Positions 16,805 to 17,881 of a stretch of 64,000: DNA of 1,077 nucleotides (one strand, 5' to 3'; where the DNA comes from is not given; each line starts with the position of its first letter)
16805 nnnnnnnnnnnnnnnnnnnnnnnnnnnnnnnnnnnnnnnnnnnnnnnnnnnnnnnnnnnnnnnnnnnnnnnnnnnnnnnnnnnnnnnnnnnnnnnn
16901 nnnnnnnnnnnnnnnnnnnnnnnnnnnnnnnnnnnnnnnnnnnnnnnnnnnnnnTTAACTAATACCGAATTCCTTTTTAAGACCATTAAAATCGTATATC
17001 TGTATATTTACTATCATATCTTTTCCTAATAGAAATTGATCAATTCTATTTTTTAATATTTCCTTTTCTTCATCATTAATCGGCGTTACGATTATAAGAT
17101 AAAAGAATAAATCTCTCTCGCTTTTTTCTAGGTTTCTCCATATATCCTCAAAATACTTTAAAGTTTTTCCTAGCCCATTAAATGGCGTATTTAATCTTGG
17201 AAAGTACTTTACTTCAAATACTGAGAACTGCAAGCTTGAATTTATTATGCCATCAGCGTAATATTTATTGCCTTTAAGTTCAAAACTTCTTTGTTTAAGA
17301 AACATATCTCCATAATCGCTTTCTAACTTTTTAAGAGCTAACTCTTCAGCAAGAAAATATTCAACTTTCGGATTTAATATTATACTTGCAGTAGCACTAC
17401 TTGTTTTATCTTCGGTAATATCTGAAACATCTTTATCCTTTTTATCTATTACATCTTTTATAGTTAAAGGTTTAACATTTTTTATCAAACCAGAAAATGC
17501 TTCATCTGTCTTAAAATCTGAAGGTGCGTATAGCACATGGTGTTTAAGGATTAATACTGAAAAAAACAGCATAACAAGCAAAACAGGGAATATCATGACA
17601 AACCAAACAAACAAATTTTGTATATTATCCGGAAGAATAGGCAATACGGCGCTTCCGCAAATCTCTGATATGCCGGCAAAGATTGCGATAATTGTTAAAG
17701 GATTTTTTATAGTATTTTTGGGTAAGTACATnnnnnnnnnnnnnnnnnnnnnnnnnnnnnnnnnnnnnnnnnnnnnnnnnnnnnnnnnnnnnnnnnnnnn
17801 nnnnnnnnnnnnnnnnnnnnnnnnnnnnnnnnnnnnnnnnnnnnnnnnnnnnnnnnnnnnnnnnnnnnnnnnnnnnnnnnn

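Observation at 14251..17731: AT-rich (about 33% GC) defence-like module: HNH nuclease, AIPR-like protein, 75-aa ORF and a 2-TM effector-like protein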

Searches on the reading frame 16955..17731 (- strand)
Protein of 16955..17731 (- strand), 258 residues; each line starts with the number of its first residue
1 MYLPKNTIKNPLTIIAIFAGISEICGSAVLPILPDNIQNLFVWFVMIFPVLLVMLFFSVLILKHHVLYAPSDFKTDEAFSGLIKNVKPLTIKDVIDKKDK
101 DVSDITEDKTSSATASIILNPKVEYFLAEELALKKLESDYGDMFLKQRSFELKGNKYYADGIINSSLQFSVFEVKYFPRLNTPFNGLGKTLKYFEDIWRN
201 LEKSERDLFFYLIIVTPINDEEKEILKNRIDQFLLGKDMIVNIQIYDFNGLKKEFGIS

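Call 3: search_protein_families(library=pfam, proteins=[window:16955-17731:-], max_evalue=0.1)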
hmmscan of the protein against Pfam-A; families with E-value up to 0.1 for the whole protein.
window:16955-17731:- (258 aa): 1 family
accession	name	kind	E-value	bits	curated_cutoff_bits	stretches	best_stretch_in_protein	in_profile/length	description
PF05978.22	UNC-93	-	0.031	13.9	22.9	1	9-62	225-278/379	Ion channel regulatory protein UNC-93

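Call 4: search_protein_families(library=padloc, proteins=[window:16955-17731:-], max_evalue=0.1)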
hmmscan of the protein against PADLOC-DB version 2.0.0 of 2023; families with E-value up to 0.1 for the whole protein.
window:16955-17731:- (258 aa): 0 families

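Call 5: search_protein_families(library=ncbifam, proteins=[window:16955-17731:-], max_evalue=0.1)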
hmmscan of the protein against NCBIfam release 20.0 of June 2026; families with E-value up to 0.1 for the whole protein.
window:16955-17731:- (258 aa): 0 families

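Call 10: find_homologous_proteins(query=window:16955-17731:-, max_evalue=0.001)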
Query window:16955-17731:- (258 aa): 650 proteins with E <= 0.001 among 1399 candidates; the best 120 are listed.
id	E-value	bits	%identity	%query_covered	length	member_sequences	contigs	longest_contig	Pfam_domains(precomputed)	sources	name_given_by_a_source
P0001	5.6e-164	562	100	100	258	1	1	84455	-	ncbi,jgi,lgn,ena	ncbi:MAG: hypothetical protein WC481_05380 [Candidatus Omnitrophota bacterium]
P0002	3.0e-145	500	87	100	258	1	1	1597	-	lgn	-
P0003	1.3e-81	292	54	100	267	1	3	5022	-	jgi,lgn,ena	-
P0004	1.8e-78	282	50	100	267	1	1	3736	-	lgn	-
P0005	2.5e-76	275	51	100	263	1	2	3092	-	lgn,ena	-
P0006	6.8e-76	273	50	98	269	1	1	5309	-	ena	-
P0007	1.6e-71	259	48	97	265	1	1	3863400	-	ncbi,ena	-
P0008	7.7e-68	247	46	97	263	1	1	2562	-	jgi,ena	-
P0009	1.7e-53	200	43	100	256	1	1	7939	-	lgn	-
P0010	5.3e-38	149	37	97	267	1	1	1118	-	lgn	-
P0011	1.8e-37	147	35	97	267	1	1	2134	-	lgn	-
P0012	3.4e-35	140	35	97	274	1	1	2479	-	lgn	-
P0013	4.8e-35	139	34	97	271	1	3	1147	-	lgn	-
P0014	4.9e-35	139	33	98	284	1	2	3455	-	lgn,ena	-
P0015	1.4e-34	138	35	97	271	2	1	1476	-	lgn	-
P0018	4.0e-33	133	36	98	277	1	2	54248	-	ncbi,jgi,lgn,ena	ncbi:MAG: hypothetical protein WC209_16720 [Ignavibacteriaceae bacterium]|jgi:hypothetical protein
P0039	2.2e-29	121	30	92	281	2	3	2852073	-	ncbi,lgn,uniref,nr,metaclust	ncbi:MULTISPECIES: hypothetical protein [Kangiella]|uniref:Uncharacterized protein n=1 Tax=Kangiella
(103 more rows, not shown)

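Call 11: find_encoding_contigs(protein=P0007, flank=8000, max_places=3)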
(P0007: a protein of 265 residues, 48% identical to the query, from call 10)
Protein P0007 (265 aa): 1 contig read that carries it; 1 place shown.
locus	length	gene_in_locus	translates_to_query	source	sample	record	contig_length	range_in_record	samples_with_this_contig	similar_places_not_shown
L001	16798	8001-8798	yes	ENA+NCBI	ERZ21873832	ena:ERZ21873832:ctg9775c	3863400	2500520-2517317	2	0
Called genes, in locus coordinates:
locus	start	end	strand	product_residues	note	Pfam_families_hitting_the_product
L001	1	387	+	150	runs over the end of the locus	-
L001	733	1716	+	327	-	PF03781:FGE-sulfatase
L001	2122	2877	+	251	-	PF01939:NucS_C (weak)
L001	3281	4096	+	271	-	PF04471:Mrr_cat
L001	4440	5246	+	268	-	PF11185:DUF2971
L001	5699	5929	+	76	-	PF04014:MazE_antitoxin (weak)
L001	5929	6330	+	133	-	PF01850:PIN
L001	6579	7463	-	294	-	PF13495:Phage_int_SAM_4, PF00589:Phage_integrase, PF22823:MrpR_C_cat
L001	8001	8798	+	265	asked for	-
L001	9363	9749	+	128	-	-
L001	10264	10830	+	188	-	-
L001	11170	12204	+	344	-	PF04326:SLFN_AlbA_2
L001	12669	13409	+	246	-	PF05168:HEPN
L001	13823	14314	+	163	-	PF22526:DUF7000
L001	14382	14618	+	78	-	PF04014:MazE_antitoxin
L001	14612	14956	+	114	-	PF02452:PemK_toxin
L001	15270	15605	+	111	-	PF00583:Acetyltransf_1, PF13673:Acetyltransf_10 (weak), PF13508:Acetyltransf_7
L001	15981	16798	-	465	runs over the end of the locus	PF04233:Phage_Mu_F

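Call 12: find_encoding_contigs(protein=P0039, flank=8000, max_places=3)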
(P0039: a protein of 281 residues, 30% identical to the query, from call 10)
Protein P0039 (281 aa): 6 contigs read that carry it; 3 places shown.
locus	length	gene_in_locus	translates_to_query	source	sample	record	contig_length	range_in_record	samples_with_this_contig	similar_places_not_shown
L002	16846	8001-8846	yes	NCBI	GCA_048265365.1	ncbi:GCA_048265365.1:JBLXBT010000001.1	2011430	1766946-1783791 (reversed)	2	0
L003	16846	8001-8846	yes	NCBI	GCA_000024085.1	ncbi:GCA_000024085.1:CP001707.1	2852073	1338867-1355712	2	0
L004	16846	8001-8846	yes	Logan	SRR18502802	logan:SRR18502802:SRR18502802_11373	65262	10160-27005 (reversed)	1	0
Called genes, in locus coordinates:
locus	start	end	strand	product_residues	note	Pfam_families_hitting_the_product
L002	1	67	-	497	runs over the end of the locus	PF00144:Beta-lactamase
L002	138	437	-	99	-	-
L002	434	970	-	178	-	PF04542:Sigma70_r2, PF08281:Sigma70_r4_2, PF04545:Sigma70_r4 (weak)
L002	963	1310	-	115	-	PF19762:DUF6249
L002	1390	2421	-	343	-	PF00756:Esterase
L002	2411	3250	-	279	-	PF02567:PhzC-PhzF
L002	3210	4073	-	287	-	PF00892:EamA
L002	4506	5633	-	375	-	-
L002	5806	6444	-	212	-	PF13489:Methyltransf_23, PF06080:DUF938 (weak), PF01209:Ubie_methyltran, PF06325:PrmA (weak), PF13847:Methyltransf_31, PF08241:Methyltransf_11, PF08242:Methyltransf_12, PF13649:Methyltransf_25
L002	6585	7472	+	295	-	PF00126:HTH_1, PF03466:LysR_substrate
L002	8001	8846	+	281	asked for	-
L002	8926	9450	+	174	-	-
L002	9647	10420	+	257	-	PF17194:AbiEi_3_N, PF11459:AbiEi_3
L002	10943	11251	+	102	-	PF20274:cREC_REC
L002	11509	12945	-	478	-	-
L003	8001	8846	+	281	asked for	-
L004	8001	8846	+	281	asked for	-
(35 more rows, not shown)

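Call 13: find_encoding_contigs(protein=P0018, flank=8000, max_places=3)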
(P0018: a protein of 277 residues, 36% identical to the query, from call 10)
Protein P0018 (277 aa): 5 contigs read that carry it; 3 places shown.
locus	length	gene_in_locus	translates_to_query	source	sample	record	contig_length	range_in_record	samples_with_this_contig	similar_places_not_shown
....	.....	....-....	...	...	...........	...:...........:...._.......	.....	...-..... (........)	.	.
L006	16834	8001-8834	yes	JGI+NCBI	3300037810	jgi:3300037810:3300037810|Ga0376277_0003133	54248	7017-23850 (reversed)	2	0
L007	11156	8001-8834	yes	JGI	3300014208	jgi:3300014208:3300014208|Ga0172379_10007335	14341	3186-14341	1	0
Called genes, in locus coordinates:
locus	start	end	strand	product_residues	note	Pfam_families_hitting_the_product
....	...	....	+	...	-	-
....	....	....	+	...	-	-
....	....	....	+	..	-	-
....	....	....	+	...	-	-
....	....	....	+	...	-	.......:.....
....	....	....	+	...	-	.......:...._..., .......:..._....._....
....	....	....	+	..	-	-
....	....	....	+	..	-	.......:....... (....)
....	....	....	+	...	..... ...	-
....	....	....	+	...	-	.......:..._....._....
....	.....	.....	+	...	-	-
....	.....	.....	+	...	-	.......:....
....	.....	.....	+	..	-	-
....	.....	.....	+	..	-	-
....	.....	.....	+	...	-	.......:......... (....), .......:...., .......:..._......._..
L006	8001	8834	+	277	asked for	-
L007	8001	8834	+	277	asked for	-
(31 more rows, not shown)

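Call 14: find_encoding_contigs(protein=P0003, flank=8000, max_places=3)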
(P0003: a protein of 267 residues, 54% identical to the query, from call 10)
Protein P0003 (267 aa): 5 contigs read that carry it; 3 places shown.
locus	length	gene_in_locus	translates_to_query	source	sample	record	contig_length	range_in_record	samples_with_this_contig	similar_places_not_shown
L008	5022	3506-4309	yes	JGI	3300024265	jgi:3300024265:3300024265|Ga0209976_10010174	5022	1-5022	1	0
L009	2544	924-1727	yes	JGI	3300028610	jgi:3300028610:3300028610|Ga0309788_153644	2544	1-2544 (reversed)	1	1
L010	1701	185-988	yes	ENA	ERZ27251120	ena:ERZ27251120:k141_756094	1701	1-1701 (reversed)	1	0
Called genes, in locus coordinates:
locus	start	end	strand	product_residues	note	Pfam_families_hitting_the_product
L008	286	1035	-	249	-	PF01695:IstB_IS21, PF00308:Bac_DnaA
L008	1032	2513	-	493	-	PF00665:rve, PF22483:Mu-transpos_C_2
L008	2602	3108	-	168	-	-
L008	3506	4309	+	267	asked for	-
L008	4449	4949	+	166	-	-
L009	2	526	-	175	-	?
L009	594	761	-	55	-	-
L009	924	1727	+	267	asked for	-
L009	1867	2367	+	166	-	-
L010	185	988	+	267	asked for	-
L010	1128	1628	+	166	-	-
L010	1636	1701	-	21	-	?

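Call 15: find_encoding_contigs(protein=P0006, flank=8000, max_places=3)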
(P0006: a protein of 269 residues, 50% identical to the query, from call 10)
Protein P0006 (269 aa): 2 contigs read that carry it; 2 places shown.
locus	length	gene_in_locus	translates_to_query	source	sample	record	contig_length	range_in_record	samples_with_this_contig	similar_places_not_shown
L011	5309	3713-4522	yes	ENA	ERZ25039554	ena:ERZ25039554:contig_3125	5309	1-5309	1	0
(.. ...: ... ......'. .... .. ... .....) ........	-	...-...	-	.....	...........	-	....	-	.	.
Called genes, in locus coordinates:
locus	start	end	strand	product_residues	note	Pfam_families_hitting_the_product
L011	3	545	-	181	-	?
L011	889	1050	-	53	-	-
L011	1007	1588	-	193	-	PF00239:Resolvase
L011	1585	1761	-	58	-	-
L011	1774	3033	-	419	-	-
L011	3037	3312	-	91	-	PF21983:NikA-like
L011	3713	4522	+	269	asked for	-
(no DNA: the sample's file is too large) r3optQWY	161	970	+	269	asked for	-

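Call 16: find_encoding_contigs(protein=P0009, flank=8000, max_places=3)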
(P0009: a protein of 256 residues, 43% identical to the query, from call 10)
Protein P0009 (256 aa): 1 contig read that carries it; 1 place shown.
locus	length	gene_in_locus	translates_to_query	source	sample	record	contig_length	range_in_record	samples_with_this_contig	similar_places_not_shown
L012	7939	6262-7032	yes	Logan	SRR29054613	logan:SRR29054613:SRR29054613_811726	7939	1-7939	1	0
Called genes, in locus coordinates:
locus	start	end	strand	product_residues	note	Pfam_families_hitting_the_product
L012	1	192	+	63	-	?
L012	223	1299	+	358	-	PF13676:TIR_2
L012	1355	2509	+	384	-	PF06114:Peptidase_M78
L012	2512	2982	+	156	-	PF14367:DUF4411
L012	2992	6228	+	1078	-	PF04313:HSDR_N, PF00270:DEAD (faint), PF04851:ResIII, PF18766:SWI2_SNF2, PF22679:T1R_D3-like, PF11867:T1RH-like_C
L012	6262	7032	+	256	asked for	-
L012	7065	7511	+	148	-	-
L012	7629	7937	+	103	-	?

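Call 20: search_protein_families(library=pfam, alignment_id=A1, max_evalue=1)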
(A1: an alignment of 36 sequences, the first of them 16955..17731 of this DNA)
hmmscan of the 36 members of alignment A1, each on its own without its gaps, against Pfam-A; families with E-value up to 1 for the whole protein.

A. member 1, window:16955-17731:- (258 aa): 2 families
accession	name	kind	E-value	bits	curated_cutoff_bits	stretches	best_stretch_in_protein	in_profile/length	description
PF05978.22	UNC-93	-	0.031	13.9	22.9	1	9-62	225-278/379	Ion channel regulatory protein UNC-93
PF00895.25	ATP-synt_8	-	0.17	12.8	23.4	1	42-72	8-38/55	ATP synthase protein 8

B. families by the number of members that match (of 36 scanned): 41 families (the first 25 are shown)
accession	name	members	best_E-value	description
PF00895.25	ATP-synt_8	16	0.0024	ATP synthase protein 8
PF08378.17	NERD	3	0.016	Nuclease-related domain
PF20990.2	DUF2207_C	3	0.098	Predicted membrane protein (DUF2207) C-terminal domain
PF05978.22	UNC-93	2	0.0079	Ion channel regulatory protein UNC-93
PF18743.7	AHJR-like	2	0.031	REase_AHJR-like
PF12725.13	DUF3810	2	0.041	Protein of unknown function (DUF3810)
PF01519.22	DUF16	2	0.11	Protein of unknown function DUF16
PF02932.22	Neur_chan_memb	2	0.15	Neurotransmitter-gated ion-channel transmembrane region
PF24934.1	DUF7752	1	0.00041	Domain of unknown function (DUF7752)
PF09765.14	FANCL_d1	1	0.0079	FANCL UBC-like domain 1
PF13635.12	DUF4143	1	0.016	Domain of unknown function (DUF4143)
PF09216.15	Pfg27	1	0.016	Pfg27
PF07813.17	LTXXQ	1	0.017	LTXXQ motif family protein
PF08011.17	PDDEXK_9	1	0.02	PD-(D/E)XK nuclease superfamily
PF10640.14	MCEL_TPase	1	0.028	mRNA capping enzyme catalytic subunit, RNA triphosphatase domain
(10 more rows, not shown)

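Call 21: search_protein_families(library=phrogs, proteins=[window:16955-17731:-], max_evalue=0.1)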
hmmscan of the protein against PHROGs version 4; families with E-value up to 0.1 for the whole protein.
window:16955-17731:- (258 aa): 2 families
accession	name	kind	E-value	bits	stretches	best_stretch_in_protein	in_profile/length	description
phrog_26238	-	unknown function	1.7e-27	97.7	1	7-106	7-105/303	-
phrog_34885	-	unknown function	0.087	13.5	0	83-131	22-70/158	-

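Call 22: find_related_loci(query=A1, collection=genome_contigs, flank=10000)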
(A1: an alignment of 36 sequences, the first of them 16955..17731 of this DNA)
Query A1 (258 aa) in genome_contigs; peptide patterns used: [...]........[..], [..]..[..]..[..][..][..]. (x = any residue, [..] = any of these).
169 stretches matched a pattern; 148 encode a relative of the query (tblastn E <= 1e-3); the best 80 are kept; 80 distinct loci.
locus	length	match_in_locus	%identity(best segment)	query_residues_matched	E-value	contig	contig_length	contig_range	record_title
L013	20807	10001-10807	36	7-258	9e-40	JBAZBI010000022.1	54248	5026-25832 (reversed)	MAG: Ignavibacteriaceae bacterium isolate SO_2017_GW1_109 NODE_3133_length_54248_cov_4.803902_OW334_2017, whole genome s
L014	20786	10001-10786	30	6-258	8e-35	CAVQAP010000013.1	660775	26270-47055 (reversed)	MAG: uncultured Acidobacteriota bacterium isolate MFD03323.bin.1.98 genome assembly, contig: contig_27777, whole genome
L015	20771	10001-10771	33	8-257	6e-35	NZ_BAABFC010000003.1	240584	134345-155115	Pseudaeromonas paramecii strain JCM 32226 sequence03, whole genome shotgun sequence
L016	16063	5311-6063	31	4-228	2e-34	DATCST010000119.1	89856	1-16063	MAG TPA_asm: Kangiella sp. isolate SMAG_U7312 k141_169767, whole genome shotgun sequence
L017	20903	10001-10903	29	5-255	2e-34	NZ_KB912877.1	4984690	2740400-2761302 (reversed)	Methylobacter marinus A45 MetmaDRAFT_scaffold1.1, whole genome shotgun sequence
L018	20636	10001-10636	35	8-215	5e-34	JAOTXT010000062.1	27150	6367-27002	MAG: Paracoccaceae bacterium isolate 21_Jan_SF_Bin22 21_Jan_SF_Bin22_scaffold_920_c1, whole genome shotgun sequence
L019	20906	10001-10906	29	6-251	2e-33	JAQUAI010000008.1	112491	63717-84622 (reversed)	MAG: Gallionella sp. isolate STC_80 NODE_404_length_112491_cov_9.560491_Sandtown_C, whole genome shotgun sequence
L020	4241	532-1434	30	7-251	4e-33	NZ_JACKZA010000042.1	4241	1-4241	Acidithiobacillus sp. HP-2 Contig_43_consensus_sequence, whole genome shotgun sequence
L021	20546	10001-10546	39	8-185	2e-32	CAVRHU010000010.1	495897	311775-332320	MAG: uncultured Gammaproteobacteria bacterium isolate MFD05705.bin.1.16 genome assembly, contig: contig_85342, whole gen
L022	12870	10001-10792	33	7-257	3e-32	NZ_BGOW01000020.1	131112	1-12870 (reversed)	Sulfuriferula multivorans strain TTN NODE_20, whole genome shotgun sequence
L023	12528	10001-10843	32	6-256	1e-31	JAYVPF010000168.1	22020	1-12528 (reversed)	MAG: Burkholderiales bacterium isolate GL72_DN_metabat_203_sub GL72_DN_metabat_203_sub_167, whole genome shotgun sequenc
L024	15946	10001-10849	31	8-258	2e-31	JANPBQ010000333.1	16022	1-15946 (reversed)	MAG: Betaproteobacteria bacterium isolate VAR_78_metabat_634 VAR_78_k141_1138487, whole genome shotgun sequence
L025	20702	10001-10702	34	3-230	1e-31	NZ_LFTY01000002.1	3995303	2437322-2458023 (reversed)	Candidatus Rhodobacter oscarellae isolate IGS scaffold2, whole genome shotgun sequence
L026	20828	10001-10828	33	6-254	5e-31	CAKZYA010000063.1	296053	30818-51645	MAG TPA_asm: uncultured Flammeovirgaceae bacterium isolate SRR3401481_bin.67_CONCOCT_v1.1_MAG genome assembly, contig: E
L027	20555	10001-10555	39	1-175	2e-30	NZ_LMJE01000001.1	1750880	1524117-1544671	Rhizobium sp. Root274 contig_1, whole genome shotgun sequence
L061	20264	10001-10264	51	8-102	2e-24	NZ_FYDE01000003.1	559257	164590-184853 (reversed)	Marasmitruncus massiliensis strain Marseille-P3646, whole genome shotgun sequence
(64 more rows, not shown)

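Call 26: predict_structure(alignment_id=A1)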
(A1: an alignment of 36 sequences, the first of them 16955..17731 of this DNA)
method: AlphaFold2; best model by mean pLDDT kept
length: 258 residues; sequences in the alignment: 36
mean_pLDDT: 84.1   pTM: 0.67
mean pLDDT of the five models: 84.1, 83.5, 82.5, 81.6, 80.4
residues with pLDDT >= 90: 139; 70-90: 73; 50-70: 26; < 50: 20
segments of 3 or more residues with pLDDT < 50: 1-3, 72-80, 114-118
pLDDT, mean of each block of 10 residues (from residue 1): 51 79 90 95 90 87 67 47 71 83 66 52 91 97 93 93 87 96 92 95 86 98 97 94 97 94
secondary structure, 60 per line:
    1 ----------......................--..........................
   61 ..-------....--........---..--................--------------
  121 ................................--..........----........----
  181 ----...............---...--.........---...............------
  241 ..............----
elements in order: H11-32 H35-62 H70-73 H76-83 H91-106 H121-143 E144-152 E155-164 E169-176 H185-199 E208-216 H220-234 E241-247 H248-254

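Call 50: find_related_loci(query=A1, collection=viral_contigs, flank=8000)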
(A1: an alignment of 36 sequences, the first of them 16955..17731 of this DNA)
Query A1 (258 aa) in viral_contigs; peptide patterns used: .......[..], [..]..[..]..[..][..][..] (x = any residue, [..] = any of these).
155 stretches matched a pattern; 47 encode a relative of the query (tblastn E <= 1e-3); 47 distinct loci.
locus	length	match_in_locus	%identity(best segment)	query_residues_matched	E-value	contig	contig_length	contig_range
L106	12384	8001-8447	45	6-135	3e-30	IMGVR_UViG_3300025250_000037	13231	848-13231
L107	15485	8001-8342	47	8-124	8e-29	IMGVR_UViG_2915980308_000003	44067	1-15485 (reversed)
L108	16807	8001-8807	31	7-218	2e-27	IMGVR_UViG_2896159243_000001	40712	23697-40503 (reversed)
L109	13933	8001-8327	47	5-115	1e-27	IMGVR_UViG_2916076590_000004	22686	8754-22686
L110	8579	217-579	46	5-138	3e-27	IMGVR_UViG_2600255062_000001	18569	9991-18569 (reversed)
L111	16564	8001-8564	35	8-175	1e-26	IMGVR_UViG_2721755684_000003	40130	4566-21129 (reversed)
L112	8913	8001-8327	50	5-109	1e-26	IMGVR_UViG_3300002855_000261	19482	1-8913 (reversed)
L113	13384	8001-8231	57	8-84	3e-26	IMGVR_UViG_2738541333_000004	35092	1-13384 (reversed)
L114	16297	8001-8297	50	8-115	1e-25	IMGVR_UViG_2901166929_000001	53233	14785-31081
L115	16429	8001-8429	42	3-144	1e-25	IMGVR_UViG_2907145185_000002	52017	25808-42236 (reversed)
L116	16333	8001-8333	43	8-124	3e-25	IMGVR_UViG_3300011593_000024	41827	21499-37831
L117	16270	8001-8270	53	2-90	5e-25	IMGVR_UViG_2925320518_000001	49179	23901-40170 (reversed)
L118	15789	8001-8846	29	8-249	1e-26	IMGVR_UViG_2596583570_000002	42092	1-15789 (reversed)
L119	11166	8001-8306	44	8-108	4e-23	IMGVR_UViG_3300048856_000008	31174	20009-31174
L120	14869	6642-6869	58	7-82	4e-23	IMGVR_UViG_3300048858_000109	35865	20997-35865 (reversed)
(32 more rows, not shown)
